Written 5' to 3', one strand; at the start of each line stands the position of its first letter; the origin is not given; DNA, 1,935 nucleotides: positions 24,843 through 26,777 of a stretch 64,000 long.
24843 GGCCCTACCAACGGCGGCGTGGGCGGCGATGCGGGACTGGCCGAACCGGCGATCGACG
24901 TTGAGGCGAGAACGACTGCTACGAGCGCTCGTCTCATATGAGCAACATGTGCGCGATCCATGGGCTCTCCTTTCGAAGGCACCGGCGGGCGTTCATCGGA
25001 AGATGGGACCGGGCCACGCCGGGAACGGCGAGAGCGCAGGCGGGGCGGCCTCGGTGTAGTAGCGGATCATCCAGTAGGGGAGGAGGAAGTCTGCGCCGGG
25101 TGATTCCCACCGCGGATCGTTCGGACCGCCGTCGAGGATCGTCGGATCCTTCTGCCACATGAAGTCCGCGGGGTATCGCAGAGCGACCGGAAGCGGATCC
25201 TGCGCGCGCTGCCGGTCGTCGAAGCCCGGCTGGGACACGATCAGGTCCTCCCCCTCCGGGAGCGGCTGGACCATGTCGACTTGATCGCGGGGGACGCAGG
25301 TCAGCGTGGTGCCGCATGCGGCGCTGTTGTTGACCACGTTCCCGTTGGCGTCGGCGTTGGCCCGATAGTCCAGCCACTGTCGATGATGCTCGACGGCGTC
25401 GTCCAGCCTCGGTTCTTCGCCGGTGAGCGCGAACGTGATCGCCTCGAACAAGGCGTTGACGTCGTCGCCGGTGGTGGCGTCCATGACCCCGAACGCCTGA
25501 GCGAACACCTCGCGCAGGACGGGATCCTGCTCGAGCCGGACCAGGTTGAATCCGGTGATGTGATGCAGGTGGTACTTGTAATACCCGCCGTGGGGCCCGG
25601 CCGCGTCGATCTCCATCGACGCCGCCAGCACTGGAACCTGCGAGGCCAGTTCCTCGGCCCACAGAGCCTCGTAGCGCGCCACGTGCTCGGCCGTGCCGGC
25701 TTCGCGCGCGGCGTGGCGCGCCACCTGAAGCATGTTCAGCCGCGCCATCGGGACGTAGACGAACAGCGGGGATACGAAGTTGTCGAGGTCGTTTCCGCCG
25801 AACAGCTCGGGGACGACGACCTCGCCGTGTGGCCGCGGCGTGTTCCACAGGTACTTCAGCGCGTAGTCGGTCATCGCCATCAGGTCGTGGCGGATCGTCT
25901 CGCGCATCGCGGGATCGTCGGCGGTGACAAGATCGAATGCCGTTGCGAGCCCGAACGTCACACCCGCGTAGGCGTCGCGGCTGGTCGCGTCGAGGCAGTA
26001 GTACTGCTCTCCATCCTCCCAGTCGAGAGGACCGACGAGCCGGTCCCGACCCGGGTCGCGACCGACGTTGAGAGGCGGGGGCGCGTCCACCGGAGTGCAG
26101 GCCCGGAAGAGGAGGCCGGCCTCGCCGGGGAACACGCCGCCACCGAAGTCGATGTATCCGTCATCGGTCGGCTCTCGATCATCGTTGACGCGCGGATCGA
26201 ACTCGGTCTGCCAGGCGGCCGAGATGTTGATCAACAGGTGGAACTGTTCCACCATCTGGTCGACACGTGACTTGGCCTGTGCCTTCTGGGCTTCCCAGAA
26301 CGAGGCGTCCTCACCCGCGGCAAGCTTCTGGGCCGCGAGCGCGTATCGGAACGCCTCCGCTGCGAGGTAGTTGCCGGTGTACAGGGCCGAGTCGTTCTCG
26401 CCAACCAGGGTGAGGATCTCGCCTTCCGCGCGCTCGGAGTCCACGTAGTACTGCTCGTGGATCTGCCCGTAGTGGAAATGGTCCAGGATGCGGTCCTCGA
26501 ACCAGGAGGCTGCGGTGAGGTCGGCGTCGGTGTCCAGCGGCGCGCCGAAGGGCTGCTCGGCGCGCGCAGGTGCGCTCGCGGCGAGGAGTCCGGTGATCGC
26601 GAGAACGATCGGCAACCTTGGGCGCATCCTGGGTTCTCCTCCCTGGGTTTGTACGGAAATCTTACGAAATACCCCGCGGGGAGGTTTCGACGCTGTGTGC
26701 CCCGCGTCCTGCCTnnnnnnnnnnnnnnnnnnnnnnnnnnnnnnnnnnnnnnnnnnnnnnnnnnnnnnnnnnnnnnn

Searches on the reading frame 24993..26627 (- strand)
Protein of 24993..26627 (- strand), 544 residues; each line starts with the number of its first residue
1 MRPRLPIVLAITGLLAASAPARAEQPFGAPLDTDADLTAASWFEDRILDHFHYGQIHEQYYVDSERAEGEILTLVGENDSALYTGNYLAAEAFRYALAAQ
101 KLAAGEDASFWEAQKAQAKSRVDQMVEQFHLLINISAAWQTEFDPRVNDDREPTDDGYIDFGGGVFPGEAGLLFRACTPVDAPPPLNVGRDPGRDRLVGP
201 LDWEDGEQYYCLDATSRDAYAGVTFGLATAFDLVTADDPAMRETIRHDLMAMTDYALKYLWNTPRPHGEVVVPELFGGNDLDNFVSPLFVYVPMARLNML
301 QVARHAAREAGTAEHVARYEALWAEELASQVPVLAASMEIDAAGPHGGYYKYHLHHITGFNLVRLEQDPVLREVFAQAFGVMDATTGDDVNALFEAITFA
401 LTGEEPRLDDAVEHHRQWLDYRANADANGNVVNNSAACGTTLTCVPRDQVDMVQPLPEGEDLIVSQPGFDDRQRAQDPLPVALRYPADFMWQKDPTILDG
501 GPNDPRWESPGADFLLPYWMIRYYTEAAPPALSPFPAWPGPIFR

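Call 10: search_protein_families(library=pfam, proteins=[window:24993-26627:-])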
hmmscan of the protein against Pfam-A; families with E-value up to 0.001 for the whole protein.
window:24993-26627:- (544 aa): 0 families

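Call 32: search_protein_families(library=ncbifam, proteins=[window:24993-26627:-])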
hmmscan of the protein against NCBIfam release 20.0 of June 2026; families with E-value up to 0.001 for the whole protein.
window:24993-26627:- (544 aa): 0 families

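Call 46: find_related_loci(query=window:24993-26627:-, collection=metagenome_contigs, flank=10000)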
Query window:24993-26627:- (544 aa) in metagenome_contigs; peptide patterns used: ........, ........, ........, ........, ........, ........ (x = any residue, [..] = any of these).
100 stretches matched a pattern; 8 encode a relative of the query (tblastn E <= 1e-3); 8 distinct loci.
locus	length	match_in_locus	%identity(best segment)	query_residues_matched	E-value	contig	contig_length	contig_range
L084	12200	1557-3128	67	29-544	0e+0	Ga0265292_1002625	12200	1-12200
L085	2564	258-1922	68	1-544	0e+0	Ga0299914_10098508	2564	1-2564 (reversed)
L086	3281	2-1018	80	206-544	0e+0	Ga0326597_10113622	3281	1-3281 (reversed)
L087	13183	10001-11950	50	4-544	0e+0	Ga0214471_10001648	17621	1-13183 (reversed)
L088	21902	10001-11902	47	11-544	2e-175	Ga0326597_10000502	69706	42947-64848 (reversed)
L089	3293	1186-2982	44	31-544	5e-152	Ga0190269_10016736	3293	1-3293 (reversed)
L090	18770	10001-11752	47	1-544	1e-160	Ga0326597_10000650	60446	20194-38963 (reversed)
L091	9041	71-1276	51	154-544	2e-118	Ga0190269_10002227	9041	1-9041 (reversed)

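Call 49: search_solved_structures(query=window:24993-26627:-, max_evalue=1)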
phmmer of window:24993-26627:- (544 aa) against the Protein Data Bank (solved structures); distinct sequences matched with E-value up to 1: 0.

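Call 50: find_homologous_proteins(query=window:24993-26627:-, max_evalue=0.00001)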
Query window:24993-26627:- (544 aa): 177 proteins with E <= 0.00001 among 8000 candidates; the best 120 are listed.
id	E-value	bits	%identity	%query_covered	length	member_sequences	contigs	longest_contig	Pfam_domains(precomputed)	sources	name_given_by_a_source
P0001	0.0e+0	1267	100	100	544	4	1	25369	-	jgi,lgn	-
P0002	2.8e-245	834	68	100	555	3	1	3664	-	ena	-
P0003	2.1e-240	817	68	95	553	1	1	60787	-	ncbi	-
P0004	1.8e-236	804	67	95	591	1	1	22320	-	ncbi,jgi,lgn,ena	ncbi:MAG: hypothetical protein WDA71_09665 [Actinomycetota bacterium]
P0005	2.8e-232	791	64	97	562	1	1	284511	-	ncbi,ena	-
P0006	8.3e-228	776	65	96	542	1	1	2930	-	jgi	jgi:hypothetical protein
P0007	7.3e-224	763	63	100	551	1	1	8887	-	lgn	-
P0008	8.5e-207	706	61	95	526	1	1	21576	-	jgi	jgi:hypothetical protein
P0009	3.9e-202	691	58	97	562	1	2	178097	-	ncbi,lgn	ncbi:MAG: hypothetical protein WD646_13600 [Actinomycetota bacterium]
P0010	4.1e-198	678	57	98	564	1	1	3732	-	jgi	jgi:hypothetical protein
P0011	3.0e-197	675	58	95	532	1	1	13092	-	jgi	jgi:hypothetical protein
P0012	3.1e-196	672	57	97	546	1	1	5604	-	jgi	jgi:hypothetical protein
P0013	1.2e-192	660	55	99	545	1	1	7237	-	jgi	jgi:hypothetical protein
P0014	4.6e-192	658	63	80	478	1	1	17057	-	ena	-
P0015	2.3e-189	649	56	100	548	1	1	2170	-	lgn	-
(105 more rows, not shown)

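Call 58: predict_structure(alignment_id=A1)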
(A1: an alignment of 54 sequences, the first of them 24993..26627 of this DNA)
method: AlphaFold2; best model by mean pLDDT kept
length: 544 residues; sequences in the alignment: 54
mean_pLDDT: 92.6   pTM: 0.91
mean pLDDT of the five models: 92.6, 92.2, 89.9, 89.7, 88.3
residues with pLDDT >= 90: 440; 70-90: 75; 50-70: 23; < 50: 6
segments of 3 or more residues with pLDDT < 50: 1-3, 24-26
pLDDT, mean of each block of 10 residues (from residue 1): 56 58 61 97 97 97 96 94 98 99 97 98 99 94 89 87 85 96 95 85 97 90 98 98 99 96 81 79 87 96 98 98 98 95 89 97 98 96 92 98 98 98 96 96 96 93 95 96 94 96 95 97 98 94 93
secondary structure, 60 per line:
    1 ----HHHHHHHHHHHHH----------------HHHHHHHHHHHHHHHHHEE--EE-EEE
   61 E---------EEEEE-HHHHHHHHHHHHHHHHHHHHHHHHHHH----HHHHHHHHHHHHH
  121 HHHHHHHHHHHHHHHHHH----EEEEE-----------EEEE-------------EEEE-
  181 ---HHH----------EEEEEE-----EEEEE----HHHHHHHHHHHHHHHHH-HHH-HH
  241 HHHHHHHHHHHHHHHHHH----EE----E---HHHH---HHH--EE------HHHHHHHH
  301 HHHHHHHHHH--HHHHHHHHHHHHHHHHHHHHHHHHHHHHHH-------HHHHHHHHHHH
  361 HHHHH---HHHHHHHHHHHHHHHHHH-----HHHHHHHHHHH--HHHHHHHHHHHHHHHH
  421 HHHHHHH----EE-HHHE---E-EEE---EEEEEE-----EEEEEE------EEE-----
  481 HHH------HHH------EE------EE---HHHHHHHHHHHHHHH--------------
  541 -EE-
elements in order: H5-17 H34-50 E58-61 E71-75 H77-103 H108-138 E143-147 E159-162 E176-179 E197-202 E208-212 H217-233 H239-258 H273-276 H293-310 H313-342 H350-365 H369-386 H392-402 H405-427 E444-446 E450-455 E461-466 E473-475 H512-526

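Call 60: fold_search(model_id=the predicted structure, library=pdb)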
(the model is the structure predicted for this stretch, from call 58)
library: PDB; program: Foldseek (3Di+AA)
matches with E <= 10: 338; with E <= 0.001: 0
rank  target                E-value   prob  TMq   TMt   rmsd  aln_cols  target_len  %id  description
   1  1k72_A                6.9e-03  0.99  0.36  0.33  14.6       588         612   10  The X-ray Crystal Structure Of Cel9G Complexed With cellotriose (released 2003-07-15)
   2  1ga2_A                9.0e-03  0.99  0.36  0.33  14.4       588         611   10  THE CRYSTAL STRUCTURE OF ENDOGLUCANASE 9G FROM CLOSTRIDIUM CELLULOLYTICUM COMPLEXED WITH CELLOBIOSE (released 2003-07-22)
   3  1g87_A                1.1e-02  0.98  0.31  0.28  14.7       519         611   10  THE CRYSTAL STRUCTURE OF ENDOGLUCANASE 9G FROM CLOSTRIDIUM CELLULOLYTICUM (released 2003-07-15)
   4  7unp                  1.7e-02  0.98  0.35  0.32  14.6       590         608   12  Crystal structure of the CelR catalytic domain and CBM3c (released 2023-04-05)
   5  2yik                  3.4e-02  0.95  0.32  0.34  14.5       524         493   11  Catalytic domain of Clostridium thermocellum CelT (released 2012-02-29)
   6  1g87_B                4.4e-02  0.94  0.31  0.29  14.6       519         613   10  THE CRYSTAL STRUCTURE OF ENDOGLUCANASE 9G FROM CLOSTRIDIUM CELLULOLYTICUM (released 2003-07-15)
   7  6dht                  4.4e-02  0.92  0.34  0.34  15.3       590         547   11  Bacteroides ovatus GH9 Bacova_02649 (released 2019-04-03)
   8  8u4a_A                5.7e-02  0.97  0.35  0.32  12.8       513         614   11  Crystal Structure of BlCel9A from Glycoside Hydrolase Family 9 in Complex with Cellotriose (released 2024-02-14)
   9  3vw5_A                5.7e-02  0.94  0.33  0.43  11.2       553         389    9  Crystal structure of sugar epimerase from ruminal bacterium (released 2013-06-26)
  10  2xfg_A                6.0e-02  0.92  0.35  0.41  13.9       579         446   10  Reassembly and co-crystallization of a family 9 processive endoglucanase from separately expressed GH9 and CBM3c modul (released 2011-06-22)
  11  1tf4_A                6.8e-02  0.89  0.34  0.31  14.8       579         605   11  ENDO/EXOCELLULASE FROM THERMOMONOSPORA (released 1997-09-04)
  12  3x17_A                7.2e-02  0.93  0.33  0.32  12.2       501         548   13  Crystal structure of metagenome-derived glycoside hydrolase family 9 endoglucanase (released 2015-01-21)
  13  8bry_B                8.2e-02  0.77  0.28  0.35  12.2       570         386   10  Room-temperature structure of Pedobacter heparinus N-acetylglucosamine 2-epimerase at atmospheric pressure (released 2023-12-13)
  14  3gzk                  9.3e-02  0.84  0.30  0.31  12.1       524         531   10  Structure of A. Acidocaldarius Cellulase CelA (released 2009-10-13)
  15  8u49                  1.0e-01  0.93  0.34  0.31  12.5       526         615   10  The Apo Crystal Structure of BlCel9A from Glycoside Hydrolase Family 9 (released 2024-02-14)
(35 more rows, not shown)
